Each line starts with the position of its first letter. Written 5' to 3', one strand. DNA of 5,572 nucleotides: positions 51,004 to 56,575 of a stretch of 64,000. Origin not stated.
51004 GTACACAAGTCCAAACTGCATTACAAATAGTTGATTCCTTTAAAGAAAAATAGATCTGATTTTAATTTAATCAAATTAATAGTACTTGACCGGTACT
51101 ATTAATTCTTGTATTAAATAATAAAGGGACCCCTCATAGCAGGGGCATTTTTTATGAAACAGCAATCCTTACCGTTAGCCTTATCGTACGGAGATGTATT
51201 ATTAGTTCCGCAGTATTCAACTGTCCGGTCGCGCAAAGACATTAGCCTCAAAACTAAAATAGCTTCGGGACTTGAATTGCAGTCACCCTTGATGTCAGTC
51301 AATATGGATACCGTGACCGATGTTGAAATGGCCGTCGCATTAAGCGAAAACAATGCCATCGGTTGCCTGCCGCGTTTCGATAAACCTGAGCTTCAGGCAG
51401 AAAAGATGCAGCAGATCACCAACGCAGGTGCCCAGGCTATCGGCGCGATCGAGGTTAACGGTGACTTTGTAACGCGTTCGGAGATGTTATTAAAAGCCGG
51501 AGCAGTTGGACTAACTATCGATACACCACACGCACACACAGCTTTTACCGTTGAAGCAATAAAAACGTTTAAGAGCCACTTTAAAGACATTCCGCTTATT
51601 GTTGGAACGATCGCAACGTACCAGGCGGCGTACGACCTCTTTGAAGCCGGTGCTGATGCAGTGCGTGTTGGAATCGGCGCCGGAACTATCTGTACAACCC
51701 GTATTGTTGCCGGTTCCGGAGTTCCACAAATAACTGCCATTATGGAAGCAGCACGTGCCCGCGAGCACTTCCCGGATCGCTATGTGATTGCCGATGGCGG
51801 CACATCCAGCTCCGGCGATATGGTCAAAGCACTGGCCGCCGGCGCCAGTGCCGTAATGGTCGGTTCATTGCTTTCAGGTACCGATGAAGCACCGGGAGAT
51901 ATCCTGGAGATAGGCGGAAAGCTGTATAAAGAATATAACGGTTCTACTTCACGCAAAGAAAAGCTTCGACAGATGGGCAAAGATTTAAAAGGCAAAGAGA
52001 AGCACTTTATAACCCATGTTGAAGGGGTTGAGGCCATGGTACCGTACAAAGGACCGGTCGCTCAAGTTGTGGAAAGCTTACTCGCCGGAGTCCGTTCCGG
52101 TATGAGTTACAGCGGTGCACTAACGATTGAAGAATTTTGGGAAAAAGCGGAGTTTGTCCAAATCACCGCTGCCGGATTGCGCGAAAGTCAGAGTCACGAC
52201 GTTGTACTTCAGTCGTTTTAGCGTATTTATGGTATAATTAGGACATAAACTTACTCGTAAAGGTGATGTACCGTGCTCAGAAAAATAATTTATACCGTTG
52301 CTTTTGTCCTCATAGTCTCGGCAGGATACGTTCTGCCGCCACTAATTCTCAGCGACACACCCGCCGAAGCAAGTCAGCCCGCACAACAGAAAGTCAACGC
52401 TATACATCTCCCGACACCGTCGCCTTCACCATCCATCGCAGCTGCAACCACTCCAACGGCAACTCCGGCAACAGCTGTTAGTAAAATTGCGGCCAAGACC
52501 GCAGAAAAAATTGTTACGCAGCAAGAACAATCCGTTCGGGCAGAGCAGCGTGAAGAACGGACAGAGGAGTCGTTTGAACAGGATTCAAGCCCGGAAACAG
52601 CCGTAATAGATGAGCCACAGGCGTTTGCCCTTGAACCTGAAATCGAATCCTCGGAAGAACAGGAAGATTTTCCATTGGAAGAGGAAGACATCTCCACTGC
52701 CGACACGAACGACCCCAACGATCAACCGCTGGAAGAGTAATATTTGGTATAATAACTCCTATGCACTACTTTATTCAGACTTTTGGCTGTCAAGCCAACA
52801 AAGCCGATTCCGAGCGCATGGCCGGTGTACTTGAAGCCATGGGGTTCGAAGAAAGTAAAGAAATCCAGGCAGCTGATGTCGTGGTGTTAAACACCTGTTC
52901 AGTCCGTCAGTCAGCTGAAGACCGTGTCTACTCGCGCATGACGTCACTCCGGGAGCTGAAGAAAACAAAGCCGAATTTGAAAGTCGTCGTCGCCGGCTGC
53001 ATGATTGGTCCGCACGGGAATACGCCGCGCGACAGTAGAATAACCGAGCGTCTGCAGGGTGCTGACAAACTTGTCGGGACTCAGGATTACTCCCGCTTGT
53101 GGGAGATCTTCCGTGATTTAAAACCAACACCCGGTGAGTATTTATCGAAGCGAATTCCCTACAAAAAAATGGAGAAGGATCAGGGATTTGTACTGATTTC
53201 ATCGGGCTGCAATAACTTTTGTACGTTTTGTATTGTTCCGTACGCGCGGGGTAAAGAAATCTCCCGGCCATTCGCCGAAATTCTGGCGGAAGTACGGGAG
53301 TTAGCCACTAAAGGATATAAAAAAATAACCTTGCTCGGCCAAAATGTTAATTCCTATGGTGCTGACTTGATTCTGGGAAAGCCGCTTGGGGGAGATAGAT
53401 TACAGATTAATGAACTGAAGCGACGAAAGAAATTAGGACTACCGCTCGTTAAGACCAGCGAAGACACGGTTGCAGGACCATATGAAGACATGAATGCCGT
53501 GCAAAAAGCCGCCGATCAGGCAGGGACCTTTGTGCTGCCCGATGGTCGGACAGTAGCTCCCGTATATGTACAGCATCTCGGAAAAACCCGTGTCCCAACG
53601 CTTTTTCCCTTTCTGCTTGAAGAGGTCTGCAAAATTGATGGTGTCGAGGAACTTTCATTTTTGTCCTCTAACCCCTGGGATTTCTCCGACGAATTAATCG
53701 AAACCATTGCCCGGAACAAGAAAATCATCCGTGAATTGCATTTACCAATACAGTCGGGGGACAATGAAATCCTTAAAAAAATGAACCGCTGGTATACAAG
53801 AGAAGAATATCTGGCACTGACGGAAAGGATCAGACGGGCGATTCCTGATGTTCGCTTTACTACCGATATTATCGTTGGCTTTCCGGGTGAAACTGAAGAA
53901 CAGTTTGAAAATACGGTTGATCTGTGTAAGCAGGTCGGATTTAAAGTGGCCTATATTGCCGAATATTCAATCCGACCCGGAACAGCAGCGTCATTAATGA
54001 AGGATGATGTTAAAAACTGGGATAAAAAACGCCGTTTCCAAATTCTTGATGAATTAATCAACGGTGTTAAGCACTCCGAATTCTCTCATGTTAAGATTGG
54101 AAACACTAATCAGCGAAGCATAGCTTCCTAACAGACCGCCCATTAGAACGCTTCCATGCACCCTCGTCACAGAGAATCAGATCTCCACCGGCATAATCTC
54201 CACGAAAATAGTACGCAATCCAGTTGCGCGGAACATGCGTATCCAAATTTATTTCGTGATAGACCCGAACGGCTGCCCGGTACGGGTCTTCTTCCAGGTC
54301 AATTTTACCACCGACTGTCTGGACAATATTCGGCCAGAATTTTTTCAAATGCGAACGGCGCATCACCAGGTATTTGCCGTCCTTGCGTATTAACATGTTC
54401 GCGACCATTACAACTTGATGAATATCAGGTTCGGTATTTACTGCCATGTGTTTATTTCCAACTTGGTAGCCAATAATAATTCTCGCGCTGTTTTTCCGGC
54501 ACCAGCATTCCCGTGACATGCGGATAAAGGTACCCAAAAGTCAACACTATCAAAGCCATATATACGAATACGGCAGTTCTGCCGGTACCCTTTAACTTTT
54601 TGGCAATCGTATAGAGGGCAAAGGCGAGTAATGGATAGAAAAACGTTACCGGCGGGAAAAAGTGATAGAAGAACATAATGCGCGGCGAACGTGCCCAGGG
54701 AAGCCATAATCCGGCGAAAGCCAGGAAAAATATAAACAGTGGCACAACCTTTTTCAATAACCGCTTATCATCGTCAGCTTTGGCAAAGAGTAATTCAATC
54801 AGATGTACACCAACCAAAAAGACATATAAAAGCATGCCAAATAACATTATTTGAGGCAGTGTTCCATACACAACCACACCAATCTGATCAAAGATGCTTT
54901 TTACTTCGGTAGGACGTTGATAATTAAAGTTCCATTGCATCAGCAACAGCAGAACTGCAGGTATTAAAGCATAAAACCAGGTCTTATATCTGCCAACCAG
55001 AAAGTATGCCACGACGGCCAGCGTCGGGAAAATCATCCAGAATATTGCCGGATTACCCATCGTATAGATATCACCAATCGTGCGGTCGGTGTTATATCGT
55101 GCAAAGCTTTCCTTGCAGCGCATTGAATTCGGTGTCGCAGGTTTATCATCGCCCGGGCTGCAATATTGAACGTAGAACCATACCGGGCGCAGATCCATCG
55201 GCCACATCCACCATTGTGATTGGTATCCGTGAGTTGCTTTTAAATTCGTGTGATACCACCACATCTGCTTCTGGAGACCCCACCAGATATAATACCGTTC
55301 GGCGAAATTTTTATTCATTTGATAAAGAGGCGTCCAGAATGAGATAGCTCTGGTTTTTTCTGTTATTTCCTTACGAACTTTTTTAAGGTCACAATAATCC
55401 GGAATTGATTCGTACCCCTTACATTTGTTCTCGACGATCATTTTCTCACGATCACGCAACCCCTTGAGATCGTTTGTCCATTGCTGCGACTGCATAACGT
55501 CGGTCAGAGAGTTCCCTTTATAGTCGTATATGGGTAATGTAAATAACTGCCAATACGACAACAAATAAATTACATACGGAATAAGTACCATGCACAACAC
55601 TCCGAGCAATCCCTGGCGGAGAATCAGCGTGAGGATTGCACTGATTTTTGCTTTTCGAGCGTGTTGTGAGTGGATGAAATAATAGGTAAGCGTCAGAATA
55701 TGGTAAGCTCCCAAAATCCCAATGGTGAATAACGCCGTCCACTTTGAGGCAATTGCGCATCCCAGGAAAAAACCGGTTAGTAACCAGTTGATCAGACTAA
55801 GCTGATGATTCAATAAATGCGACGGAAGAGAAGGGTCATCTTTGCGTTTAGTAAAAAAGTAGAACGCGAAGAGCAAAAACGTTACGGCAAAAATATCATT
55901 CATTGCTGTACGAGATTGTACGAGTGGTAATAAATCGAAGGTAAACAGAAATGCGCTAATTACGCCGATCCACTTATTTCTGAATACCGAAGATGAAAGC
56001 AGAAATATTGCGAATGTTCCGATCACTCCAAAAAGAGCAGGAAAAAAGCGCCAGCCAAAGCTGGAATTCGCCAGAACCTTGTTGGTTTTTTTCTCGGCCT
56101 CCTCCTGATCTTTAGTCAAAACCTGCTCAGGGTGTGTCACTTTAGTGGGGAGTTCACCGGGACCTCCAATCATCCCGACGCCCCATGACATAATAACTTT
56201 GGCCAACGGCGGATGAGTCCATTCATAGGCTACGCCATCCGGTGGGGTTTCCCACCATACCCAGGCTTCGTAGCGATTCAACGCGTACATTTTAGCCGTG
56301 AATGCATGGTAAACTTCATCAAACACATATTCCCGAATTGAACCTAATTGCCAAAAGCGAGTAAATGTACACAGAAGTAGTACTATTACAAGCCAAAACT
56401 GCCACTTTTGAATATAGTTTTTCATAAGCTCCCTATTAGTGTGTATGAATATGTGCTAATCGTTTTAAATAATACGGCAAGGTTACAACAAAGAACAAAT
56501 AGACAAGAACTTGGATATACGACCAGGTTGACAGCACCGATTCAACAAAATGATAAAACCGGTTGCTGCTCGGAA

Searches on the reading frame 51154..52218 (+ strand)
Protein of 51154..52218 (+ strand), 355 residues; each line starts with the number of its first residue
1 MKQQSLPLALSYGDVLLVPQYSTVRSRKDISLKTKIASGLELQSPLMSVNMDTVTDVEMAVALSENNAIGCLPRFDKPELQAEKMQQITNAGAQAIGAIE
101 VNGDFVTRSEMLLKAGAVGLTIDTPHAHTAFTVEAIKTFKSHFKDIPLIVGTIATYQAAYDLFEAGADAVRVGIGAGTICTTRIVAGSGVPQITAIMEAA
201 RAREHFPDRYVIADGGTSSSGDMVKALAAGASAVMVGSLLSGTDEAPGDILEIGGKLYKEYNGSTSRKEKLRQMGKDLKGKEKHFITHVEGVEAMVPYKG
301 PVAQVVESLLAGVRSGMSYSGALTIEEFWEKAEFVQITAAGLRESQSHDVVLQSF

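Call 30: search_protein_families(library=pfam, proteins=[window:51154-52218:+], max_evalue=0.001)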
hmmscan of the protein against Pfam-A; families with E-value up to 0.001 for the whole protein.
window:51154-52218:+ (355 aa): 5 families
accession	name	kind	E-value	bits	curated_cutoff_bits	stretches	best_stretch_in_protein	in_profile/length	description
PF00478.31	IMPDH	-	2.3e-103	346.2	25.6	1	9-348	1-345/345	IMP dehydrogenase / GMP reductase domain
PF01070.24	FMN_dh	-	3e-10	40.1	24.9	1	121-237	195-302/350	FMN-dependent dehydrogenase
PF03060.21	NMO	-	9.5e-06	25.7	28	1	139-249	130-234/331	Nitronate monooxygenase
PF01180.27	DHO_dh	-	7.5e-05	22.5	27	0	131-176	225-272/291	Dihydroorotate dehydrogenase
PF01645.23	Glu_synthase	-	0.0002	21.1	20.4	1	161-238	223-305/369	Conserved region in glutamate synthase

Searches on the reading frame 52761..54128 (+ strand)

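Call 30: search_protein_families(library=pfam, proteins=[window:52761-54128:+], max_evalue=0.001)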
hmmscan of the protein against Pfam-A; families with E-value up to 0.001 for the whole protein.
window:52761-54128:+ (456 aa): 2 families
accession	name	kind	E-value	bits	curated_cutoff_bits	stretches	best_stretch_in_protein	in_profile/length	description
PF04055.27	Radical_SAM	-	4.1e-30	105.6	29.5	2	282-389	62-166/166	Radical SAM superfamily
PF00919.26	UPF0004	-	2.8e-26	91.8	27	1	3-83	2-80/98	Uncharacterized protein family UPF0004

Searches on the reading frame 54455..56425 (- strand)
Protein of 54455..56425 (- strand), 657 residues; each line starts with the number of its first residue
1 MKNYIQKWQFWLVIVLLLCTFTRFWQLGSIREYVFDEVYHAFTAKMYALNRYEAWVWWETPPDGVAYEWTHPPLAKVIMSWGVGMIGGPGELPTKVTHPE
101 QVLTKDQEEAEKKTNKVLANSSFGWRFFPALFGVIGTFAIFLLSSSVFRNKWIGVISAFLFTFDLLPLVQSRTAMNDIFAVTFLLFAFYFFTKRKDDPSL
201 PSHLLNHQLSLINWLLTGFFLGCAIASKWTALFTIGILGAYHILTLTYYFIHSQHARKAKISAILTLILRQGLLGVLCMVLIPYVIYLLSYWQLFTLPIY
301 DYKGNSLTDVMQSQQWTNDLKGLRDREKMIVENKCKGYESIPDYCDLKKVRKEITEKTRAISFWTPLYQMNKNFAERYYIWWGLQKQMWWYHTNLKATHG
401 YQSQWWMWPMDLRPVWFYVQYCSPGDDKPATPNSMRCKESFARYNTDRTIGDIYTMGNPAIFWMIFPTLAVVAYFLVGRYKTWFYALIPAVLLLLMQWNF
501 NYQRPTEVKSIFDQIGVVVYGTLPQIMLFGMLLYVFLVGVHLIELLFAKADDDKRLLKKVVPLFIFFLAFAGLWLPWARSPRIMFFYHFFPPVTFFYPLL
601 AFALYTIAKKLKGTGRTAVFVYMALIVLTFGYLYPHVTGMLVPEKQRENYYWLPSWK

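Call 31: search_protein_families(library=pfam, proteins=[window:54455-56425:-], max_evalue=0.001)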
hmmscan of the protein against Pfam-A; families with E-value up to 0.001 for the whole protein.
window:54455-56425:- (657 aa): 2 families
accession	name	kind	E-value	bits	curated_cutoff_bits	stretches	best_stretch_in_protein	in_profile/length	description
PF02366.24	PMT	-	4.9e-19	69.3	22.7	1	14-292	2-238/245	Dolichyl-phosphate-mannose-protein mannosyltransferase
PF16192.10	PMT_4TMC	-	2.6e-18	66.7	32.4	2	381-483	5-81/202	C-terminal four TMM region of protein-O-mannosyltransferase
